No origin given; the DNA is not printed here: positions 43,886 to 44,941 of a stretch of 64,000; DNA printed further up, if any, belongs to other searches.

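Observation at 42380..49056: Tandem cluster of six zinc-ribbon / hypervariable-linker membrane proteins (four DUF805-type) around a GH3 lipoprotein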

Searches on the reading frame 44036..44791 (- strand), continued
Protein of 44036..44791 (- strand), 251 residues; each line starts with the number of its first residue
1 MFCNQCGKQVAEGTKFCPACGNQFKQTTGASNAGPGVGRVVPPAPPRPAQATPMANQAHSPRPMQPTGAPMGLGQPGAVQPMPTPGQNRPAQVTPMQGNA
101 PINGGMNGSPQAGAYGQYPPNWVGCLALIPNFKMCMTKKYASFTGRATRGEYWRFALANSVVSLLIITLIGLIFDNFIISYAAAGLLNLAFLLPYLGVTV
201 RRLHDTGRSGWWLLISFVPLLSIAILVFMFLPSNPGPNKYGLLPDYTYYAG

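Call 40: find_encoding_contigs(protein=P0067, flank=8000, max_places=1)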
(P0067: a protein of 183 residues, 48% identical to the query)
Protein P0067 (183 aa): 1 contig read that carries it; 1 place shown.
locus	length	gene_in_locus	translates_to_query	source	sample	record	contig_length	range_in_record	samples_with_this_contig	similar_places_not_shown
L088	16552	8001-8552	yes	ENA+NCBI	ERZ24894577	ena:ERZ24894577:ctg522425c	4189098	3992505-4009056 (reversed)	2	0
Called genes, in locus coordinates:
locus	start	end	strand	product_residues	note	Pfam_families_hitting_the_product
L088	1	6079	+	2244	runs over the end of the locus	PF00082:Peptidase_S8, PF00041:fn3, PF00041:fn3, PF07705:CARDB, PF07705:CARDB, PF00041:fn3, PF25788:Ig_Rha78A_N (weak), PF07705:CARDB, +7 more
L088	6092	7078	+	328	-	PF00041:fn3 (faint), PF16656:Pur_ac_phosph_N (faint)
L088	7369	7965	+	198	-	-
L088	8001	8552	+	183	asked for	PF13240:Zn_Ribbon_1 (weak), PF05656:DUF805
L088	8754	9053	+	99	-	-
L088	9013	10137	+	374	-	-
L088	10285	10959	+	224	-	PF02660:G3P_acyltransf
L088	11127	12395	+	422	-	PF00067:p450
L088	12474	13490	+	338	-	PF13439:Glyco_transf_4, PF00534:Glycos_transf_1, PF13692:Glyco_trans_1_4, PF20706:GT4-conflict (weak)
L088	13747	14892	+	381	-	-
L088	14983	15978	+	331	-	PF00493:MCM (weak), PF20030:bpMoxR, PF07726:AAA_3, PF07728:AAA_5, PF17863:AAA_lid_2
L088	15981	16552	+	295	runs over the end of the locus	PF01882:DUF58, PF13519:VWA_2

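Call 43: search_protein_families(library=pfam, proteins=[L087:3285-3830:+, L087:5426-6013:+, L087:6093-6737:+, L087:1626-1874:+, L088:7369-7965:+], max_evalue=0.01)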
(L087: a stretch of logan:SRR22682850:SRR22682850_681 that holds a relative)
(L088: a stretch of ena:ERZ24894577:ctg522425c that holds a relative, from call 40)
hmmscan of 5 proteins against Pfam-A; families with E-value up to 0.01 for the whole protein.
L087:3285-3830:+ (181 aa): 0 families

L087:5426-6013:+ (195 aa): 0 families

L087:6093-6737:+ (214 aa): 1 family
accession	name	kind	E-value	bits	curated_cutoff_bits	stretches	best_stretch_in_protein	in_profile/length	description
PF14534.12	DUF4440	-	0.0092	16.8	25.2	0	119-206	13-107/107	Domain of unknown function (DUF4440)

L087:1626-1874:+ (82 aa): 0 families

L088:7369-7965:+ (198 aa): 8 families
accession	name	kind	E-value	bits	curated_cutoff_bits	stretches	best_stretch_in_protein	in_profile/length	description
PF12796.13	Ank_2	-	3e-35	121.1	27.3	3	11-103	1-90/90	Ankyrin repeats (3 copies)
PF00023.36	Ank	-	3e-32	109.3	21.1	3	73-103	2-32/33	Ankyrin repeat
PF13637.12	Ank_4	-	1.2e-28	98.9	22.7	3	51-93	8-50/50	Ankyrin repeats (many copies)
PF13857.12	Ank_5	-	2.2e-23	82.5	27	1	59-109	1-51/56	Ankyrin repeats (many copies)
PF13606.12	Ank_3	-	9.2e-13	47.4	22.3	0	73-101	2-30/30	Ankyrin repeat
PF24521.3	Ank_KRIT1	-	2e-07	31.3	80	0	77-127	50-106/149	KRIT1 ankyrin-repeats domain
PF23745.1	ANK_LRRK2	-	3.8e-07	30.5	27.5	0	75-130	33-88/130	LRRK2 ANK repeat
PF04864.19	Alliinase_C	-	0.00042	19.8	22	0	137-161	4-28/363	Allinase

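Call 55: predict_structure(alignment_id=A3)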
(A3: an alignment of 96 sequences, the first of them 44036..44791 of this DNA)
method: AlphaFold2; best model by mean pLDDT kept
length: 251 residues; sequences in the alignment: 96
mean_pLDDT: 77.6   pTM: 0.56
mean pLDDT of the five models: 77.6, 77.1, 76.2, 75.6, 74.6
residues with pLDDT >= 90: 129; 70-90: 23; 50-70: 63; < 50: 36
segments of 3 or more residues with pLDDT < 50: 32-34, 56-59, 86-92, 105-109
pLDDT, mean of each block of 10 residues (from residue 1): 89 91 71 52 62 53 56 48 49 51 51 57 87 96 96 97 96 96 95 97 97 93 95 92 76 49
secondary structure, 60 per line:
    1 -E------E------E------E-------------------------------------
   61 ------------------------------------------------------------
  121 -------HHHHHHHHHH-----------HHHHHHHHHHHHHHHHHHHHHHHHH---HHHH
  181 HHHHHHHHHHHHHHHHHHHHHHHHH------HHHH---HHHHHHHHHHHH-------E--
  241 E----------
elements in order: H128-137 H149-173 H177-205 H212-215 H219-230

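Call 59: fold_search(model_id=the predicted structure, library=pdb)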
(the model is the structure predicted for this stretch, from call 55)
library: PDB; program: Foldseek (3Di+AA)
matches with E <= 10: 10; with E <= 0.001: 0
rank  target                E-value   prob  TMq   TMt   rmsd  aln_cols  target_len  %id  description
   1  3gj8_D                5.3e+00  0.66  0.09  0.79   0.8        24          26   25  Crystal structure of human RanGDP-Nup153ZnF34 complex (released 2009-08-04)
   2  1wty_A                5.9e+00  0.07  0.19  0.34  12.6       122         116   10  Crystal structure of a probable nucleotidyl transferase protein from thermus thermophilus HB8 (released 2004-12-07)
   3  6meo_B                6.3e+00  0.02  0.14  0.12  20.6       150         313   13  Structural basis of coreceptor recognition by HIV-1 envelope spike (released 2018-12-12)
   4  2l7a_MODEL_1_A        6.7e+00  0.06  0.19  0.32  18.3       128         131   13  Solution Structure of the R3 Domain of Talin (released 2011-12-21)
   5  8zrh_B                7.5e+00  0.02  0.14  0.23  14.2       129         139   12  HBcAg-D4 Fab complex (released 2024-11-13)
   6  7mnr_B                8.4e+00  0.44  0.10  0.56   1.0        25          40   32  Crystal Structure of the ZnF3 of Nucleoporin NUP358/RanBP2 in complex with Ran-GDP (released 2022-06-15)
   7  5iit_D                8.4e+00  0.03  0.13  0.10  21.4       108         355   10  Structure of SPX domain of the yeast inorganic polyphophate polymerase Vtc4 crystallized by carrier-driven crystalliza (released 2016-04-27)
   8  3anw_B                9.0e+00  0.06  0.20  0.28   8.5       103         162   14  A protein complex essential initiation of DNA replication (released 2011-07-27)
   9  6nq8_A                9.0e+00  0.05  0.19  0.22  15.0       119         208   13  Crystal structure of YetJ mutant from Bacillus Subtilis - D171E (released 2019-04-17)
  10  3gj5_B                9.5e+00  0.41  0.09  0.79   0.8        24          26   25  Crystal structure of human RanGDP-Nup153ZnF4 complex (released 2009-08-04)

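Call 60: find_encoding_contigs(protein=P0025, flank=10000, max_places=2)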
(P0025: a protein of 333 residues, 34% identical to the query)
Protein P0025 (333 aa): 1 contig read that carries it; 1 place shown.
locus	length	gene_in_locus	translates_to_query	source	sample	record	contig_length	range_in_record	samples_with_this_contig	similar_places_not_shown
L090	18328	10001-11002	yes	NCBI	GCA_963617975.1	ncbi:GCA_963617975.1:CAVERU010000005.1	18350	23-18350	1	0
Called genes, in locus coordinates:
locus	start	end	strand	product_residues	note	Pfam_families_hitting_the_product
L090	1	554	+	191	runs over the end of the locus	?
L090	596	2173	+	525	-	PF02541:Ppx-GppA, PF21447:Ppx-GppA_III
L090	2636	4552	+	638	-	PF00012:HSP70, PF06723:MreB_Mbl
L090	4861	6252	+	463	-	-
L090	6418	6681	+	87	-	PF02686:GatC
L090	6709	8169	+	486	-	PF01425:Amidase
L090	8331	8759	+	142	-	PF05656:DUF805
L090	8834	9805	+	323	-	PF05656:DUF805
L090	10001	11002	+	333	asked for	PF05656:DUF805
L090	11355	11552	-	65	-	-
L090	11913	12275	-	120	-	-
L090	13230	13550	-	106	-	-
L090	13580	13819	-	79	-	-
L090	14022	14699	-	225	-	-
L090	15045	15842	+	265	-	PF18741:MTES_1575 (weak)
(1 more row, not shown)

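Call 61: find_encoding_contigs(protein=P0017, flank=10000, max_places=1)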
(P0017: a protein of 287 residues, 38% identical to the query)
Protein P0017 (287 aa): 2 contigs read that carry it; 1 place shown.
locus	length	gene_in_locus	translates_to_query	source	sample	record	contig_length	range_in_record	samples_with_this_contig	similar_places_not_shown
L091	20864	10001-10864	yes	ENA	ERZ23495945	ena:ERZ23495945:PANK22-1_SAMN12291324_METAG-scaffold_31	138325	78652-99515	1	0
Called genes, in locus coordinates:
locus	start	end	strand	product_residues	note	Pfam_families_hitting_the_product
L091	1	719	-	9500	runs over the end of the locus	-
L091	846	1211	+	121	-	-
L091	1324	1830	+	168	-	-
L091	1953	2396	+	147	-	-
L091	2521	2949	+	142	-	-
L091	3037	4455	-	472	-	PF03951:Gln-synt_N, PF00120:Gln-synt_C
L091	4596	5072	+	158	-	PF00805:Pentapeptide, PF13576:Pentapeptide_3 (faint), PF13599:Pentapeptide_4 (faint), PF00805:Pentapeptide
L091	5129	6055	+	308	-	PF00248:Aldo_ket_red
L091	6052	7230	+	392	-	PF02746:MR_MLE_N, PF13378:MR_MLE_C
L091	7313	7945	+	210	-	-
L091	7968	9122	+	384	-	PF16491:Peptidase_M48_N, PF01435:Peptidase_M48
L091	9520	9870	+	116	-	-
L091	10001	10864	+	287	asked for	PF05656:DUF805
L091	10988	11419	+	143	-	PF05656:DUF805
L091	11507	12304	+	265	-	PF05656:DUF805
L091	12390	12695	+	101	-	PF05656:DUF805 (weak)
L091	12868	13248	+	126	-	PF05656:DUF805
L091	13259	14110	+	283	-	PF05656:DUF805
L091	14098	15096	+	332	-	PF05656:DUF805, PF03092:BT1 (weak), PF05656:DUF805 (weak)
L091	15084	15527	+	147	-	PF05656:DUF805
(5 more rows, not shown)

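Call 62: find_encoding_contigs(protein=P0010, flank=10000, max_places=2)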
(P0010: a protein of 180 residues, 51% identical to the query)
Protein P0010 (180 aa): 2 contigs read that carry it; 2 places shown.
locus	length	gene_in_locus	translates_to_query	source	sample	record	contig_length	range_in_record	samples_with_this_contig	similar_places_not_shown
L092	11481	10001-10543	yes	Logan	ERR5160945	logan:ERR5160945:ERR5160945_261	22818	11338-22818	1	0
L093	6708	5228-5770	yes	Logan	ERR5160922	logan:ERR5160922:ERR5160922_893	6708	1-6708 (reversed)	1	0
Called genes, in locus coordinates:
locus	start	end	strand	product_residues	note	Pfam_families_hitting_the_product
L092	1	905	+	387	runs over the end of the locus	PF17746:SfsA_N, PF03749:SfsA, PF01986:DUF123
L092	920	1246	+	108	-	PF02694:UPF0060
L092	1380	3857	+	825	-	PF00521:DNA_topoisoIV, PF03989:DNA_gyraseA_C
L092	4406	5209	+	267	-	PF09924:LPG_synthase_C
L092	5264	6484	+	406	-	PF00583:Acetyltransf_1 (faint), PF13527:Acetyltransf_9, PF13508:Acetyltransf_7 (weak), PF17668:Acetyltransf_17, PF13530:SCP2_2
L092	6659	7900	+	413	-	PF03313:SDH_alpha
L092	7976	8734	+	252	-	PF00106:adh_short, PF01370:Epimerase (weak), PF08659:KR, PF13561:adh_short_C2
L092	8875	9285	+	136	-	PF05656:DUF805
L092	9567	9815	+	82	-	-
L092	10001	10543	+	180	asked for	PF13240:Zn_Ribbon_1 (weak), PF05656:DUF805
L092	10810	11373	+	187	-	PF13240:Zn_Ribbon_1, PF13248:Zn_ribbon_3 (weak), PF05656:DUF805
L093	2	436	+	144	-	?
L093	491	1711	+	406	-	PF00583:Acetyltransf_1 (faint), PF13527:Acetyltransf_9, PF13508:Acetyltransf_7 (weak), PF17668:Acetyltransf_17, PF13530:SCP2_2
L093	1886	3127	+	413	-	PF03313:SDH_alpha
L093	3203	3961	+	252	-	PF00106:adh_short, PF01370:Epimerase (weak), PF08659:KR, PF13561:adh_short_C2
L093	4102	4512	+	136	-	PF05656:DUF805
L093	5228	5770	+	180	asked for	PF13240:Zn_Ribbon_1 (weak), PF05656:DUF805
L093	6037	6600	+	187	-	PF13240:Zn_Ribbon_1, PF13248:Zn_ribbon_3 (weak), PF05656:DUF805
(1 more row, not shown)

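Call 63: list_cluster_members(proteins=[P0010, P0018, P0108, P0016, P0001, P0126, P0017, P0025])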
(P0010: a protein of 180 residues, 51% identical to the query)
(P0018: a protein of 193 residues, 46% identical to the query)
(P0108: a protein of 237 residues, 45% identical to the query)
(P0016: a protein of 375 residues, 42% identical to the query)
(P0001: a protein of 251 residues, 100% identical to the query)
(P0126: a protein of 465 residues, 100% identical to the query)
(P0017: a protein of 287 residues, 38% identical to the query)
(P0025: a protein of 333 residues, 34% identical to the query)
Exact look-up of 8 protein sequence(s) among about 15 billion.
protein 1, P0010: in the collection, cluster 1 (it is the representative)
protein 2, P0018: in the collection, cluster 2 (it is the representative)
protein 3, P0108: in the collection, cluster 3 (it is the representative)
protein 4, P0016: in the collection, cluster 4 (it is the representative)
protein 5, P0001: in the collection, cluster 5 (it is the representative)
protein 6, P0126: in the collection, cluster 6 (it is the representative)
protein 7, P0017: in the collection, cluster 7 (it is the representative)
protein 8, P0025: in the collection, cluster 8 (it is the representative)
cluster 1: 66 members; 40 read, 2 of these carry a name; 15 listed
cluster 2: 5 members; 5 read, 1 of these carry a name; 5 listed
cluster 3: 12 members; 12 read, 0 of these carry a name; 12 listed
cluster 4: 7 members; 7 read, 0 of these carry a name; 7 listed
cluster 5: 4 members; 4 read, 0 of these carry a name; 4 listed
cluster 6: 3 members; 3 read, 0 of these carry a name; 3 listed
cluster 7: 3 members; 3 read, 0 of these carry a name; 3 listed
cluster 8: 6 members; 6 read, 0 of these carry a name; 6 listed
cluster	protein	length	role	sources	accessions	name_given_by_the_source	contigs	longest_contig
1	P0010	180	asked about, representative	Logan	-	-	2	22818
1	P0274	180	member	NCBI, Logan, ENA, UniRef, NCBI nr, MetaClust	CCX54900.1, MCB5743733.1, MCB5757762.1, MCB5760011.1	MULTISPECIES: DUF805 domain-containing protein [Veillonella] | DUF805 domain-containing protein n=1 Tax=Veillonella TaxID=29465 RepID=UPI00033E6DD9 | status=active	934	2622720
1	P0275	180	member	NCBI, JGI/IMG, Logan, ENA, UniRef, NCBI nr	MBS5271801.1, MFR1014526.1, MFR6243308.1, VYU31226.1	Inner membrane protein YhaH [Veillonella ratti] | Inner membrane protein YhaH n=1 Tax=Veillonella ratti TaxID=103892 RepID=A0A6N3DPQ5_9FIRM | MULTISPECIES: DUF805 domain-containing protein [unclassified Veillonella]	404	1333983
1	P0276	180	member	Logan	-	-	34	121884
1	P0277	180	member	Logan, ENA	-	-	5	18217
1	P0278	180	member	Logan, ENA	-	-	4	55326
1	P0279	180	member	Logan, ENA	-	-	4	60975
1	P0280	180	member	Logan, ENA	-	-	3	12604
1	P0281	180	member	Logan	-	-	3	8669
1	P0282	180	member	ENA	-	-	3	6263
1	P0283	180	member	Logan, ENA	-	-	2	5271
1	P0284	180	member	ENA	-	-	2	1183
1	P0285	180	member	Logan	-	-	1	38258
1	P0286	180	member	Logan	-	-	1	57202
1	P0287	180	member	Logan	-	-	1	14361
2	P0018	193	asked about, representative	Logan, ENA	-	-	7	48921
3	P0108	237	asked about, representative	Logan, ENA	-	-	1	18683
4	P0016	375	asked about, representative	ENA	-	-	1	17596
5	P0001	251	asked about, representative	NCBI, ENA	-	-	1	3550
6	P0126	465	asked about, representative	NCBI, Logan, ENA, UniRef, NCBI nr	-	-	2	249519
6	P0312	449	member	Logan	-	-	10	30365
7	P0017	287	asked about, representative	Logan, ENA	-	-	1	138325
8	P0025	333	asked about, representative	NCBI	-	-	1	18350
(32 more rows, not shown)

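Call 66: find_encoding_contigs(protein=P0312, flank=6000, max_places=4)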
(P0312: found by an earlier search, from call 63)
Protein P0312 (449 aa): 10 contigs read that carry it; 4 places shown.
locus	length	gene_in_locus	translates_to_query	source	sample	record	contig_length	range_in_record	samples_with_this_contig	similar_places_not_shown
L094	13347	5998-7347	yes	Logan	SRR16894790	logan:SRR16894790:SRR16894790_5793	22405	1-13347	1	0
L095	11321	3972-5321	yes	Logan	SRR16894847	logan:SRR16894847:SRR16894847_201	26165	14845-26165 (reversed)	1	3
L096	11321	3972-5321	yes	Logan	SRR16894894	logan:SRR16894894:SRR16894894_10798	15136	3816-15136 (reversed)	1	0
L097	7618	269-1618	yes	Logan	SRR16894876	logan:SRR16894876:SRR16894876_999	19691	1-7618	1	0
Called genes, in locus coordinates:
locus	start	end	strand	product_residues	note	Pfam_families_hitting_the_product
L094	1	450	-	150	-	?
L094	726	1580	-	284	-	PF00665:rve, PF13683:rve_3, PF13333:rve_2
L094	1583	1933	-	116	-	-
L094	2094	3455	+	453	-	PF13546:DDE_5, PF01609:DDE_Tnp_1 (weak)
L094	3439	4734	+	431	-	PF01139:RtcB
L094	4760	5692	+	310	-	PF14088:DUF4268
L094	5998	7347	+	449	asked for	-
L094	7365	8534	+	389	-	PF00933:Glyco_hydro_3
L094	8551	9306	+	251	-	PF13240:Zn_Ribbon_1 (weak), PF05656:DUF805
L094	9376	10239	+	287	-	PF13240:Zn_Ribbon_1, PF05656:DUF805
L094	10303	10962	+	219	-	PF12773:DZR (faint), PF13240:Zn_Ribbon_1, PF13248:Zn_ribbon_3 (weak), PF05656:DUF805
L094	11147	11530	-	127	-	PF02261:Asp_decarbox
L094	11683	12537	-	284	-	PF02569:Pantoate_ligase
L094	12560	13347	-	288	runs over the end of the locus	PF02548:Pantoate_transf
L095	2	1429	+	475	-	?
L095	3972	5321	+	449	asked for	-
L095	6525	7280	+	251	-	PF13240:Zn_Ribbon_1 (weak), PF05656:DUF805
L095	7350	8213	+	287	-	PF13240:Zn_Ribbon_1, PF05656:DUF805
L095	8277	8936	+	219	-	PF12773:DZR (faint), PF13240:Zn_Ribbon_1, PF13248:Zn_ribbon_3 (weak), PF05656:DUF805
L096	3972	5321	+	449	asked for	-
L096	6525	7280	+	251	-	PF13240:Zn_Ribbon_1 (weak), PF05656:DUF805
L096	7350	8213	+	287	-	PF13240:Zn_Ribbon_1, PF05656:DUF805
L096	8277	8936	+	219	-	PF12773:DZR (faint), PF13240:Zn_Ribbon_1, PF13248:Zn_ribbon_3 (weak), PF05656:DUF805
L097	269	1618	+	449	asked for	-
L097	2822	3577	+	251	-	PF13240:Zn_Ribbon_1 (weak), PF05656:DUF805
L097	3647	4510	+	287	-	PF13240:Zn_Ribbon_1, PF05656:DUF805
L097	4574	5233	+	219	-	PF12773:DZR (faint), PF13240:Zn_Ribbon_1, PF13248:Zn_ribbon_3 (weak), PF05656:DUF805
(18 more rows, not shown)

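Call 68: search_protein_families(library=padloc, proteins=[window:44036-44791:-], max_evalue=0.01)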
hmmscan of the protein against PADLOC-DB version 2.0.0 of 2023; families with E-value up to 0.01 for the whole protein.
window:44036-44791:- (251 aa): 0 families

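Call 69: search_protein_families(library=phrogs, proteins=[window:44036-44791:-], max_evalue=0.001)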
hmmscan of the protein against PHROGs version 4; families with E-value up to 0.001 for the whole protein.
window:44036-44791:- (251 aa): 3 families
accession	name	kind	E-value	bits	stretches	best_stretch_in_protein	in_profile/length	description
phrog_12855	-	moron, auxiliary metabolic gene and host takeover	2.4e-19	70.4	1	130-241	67-189/333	membrane protein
phrog_2546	-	unknown function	0.00014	23.2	1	1-27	1-27/180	-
phrog_6586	-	unknown function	0.00021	22.1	1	1-32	4-35/129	-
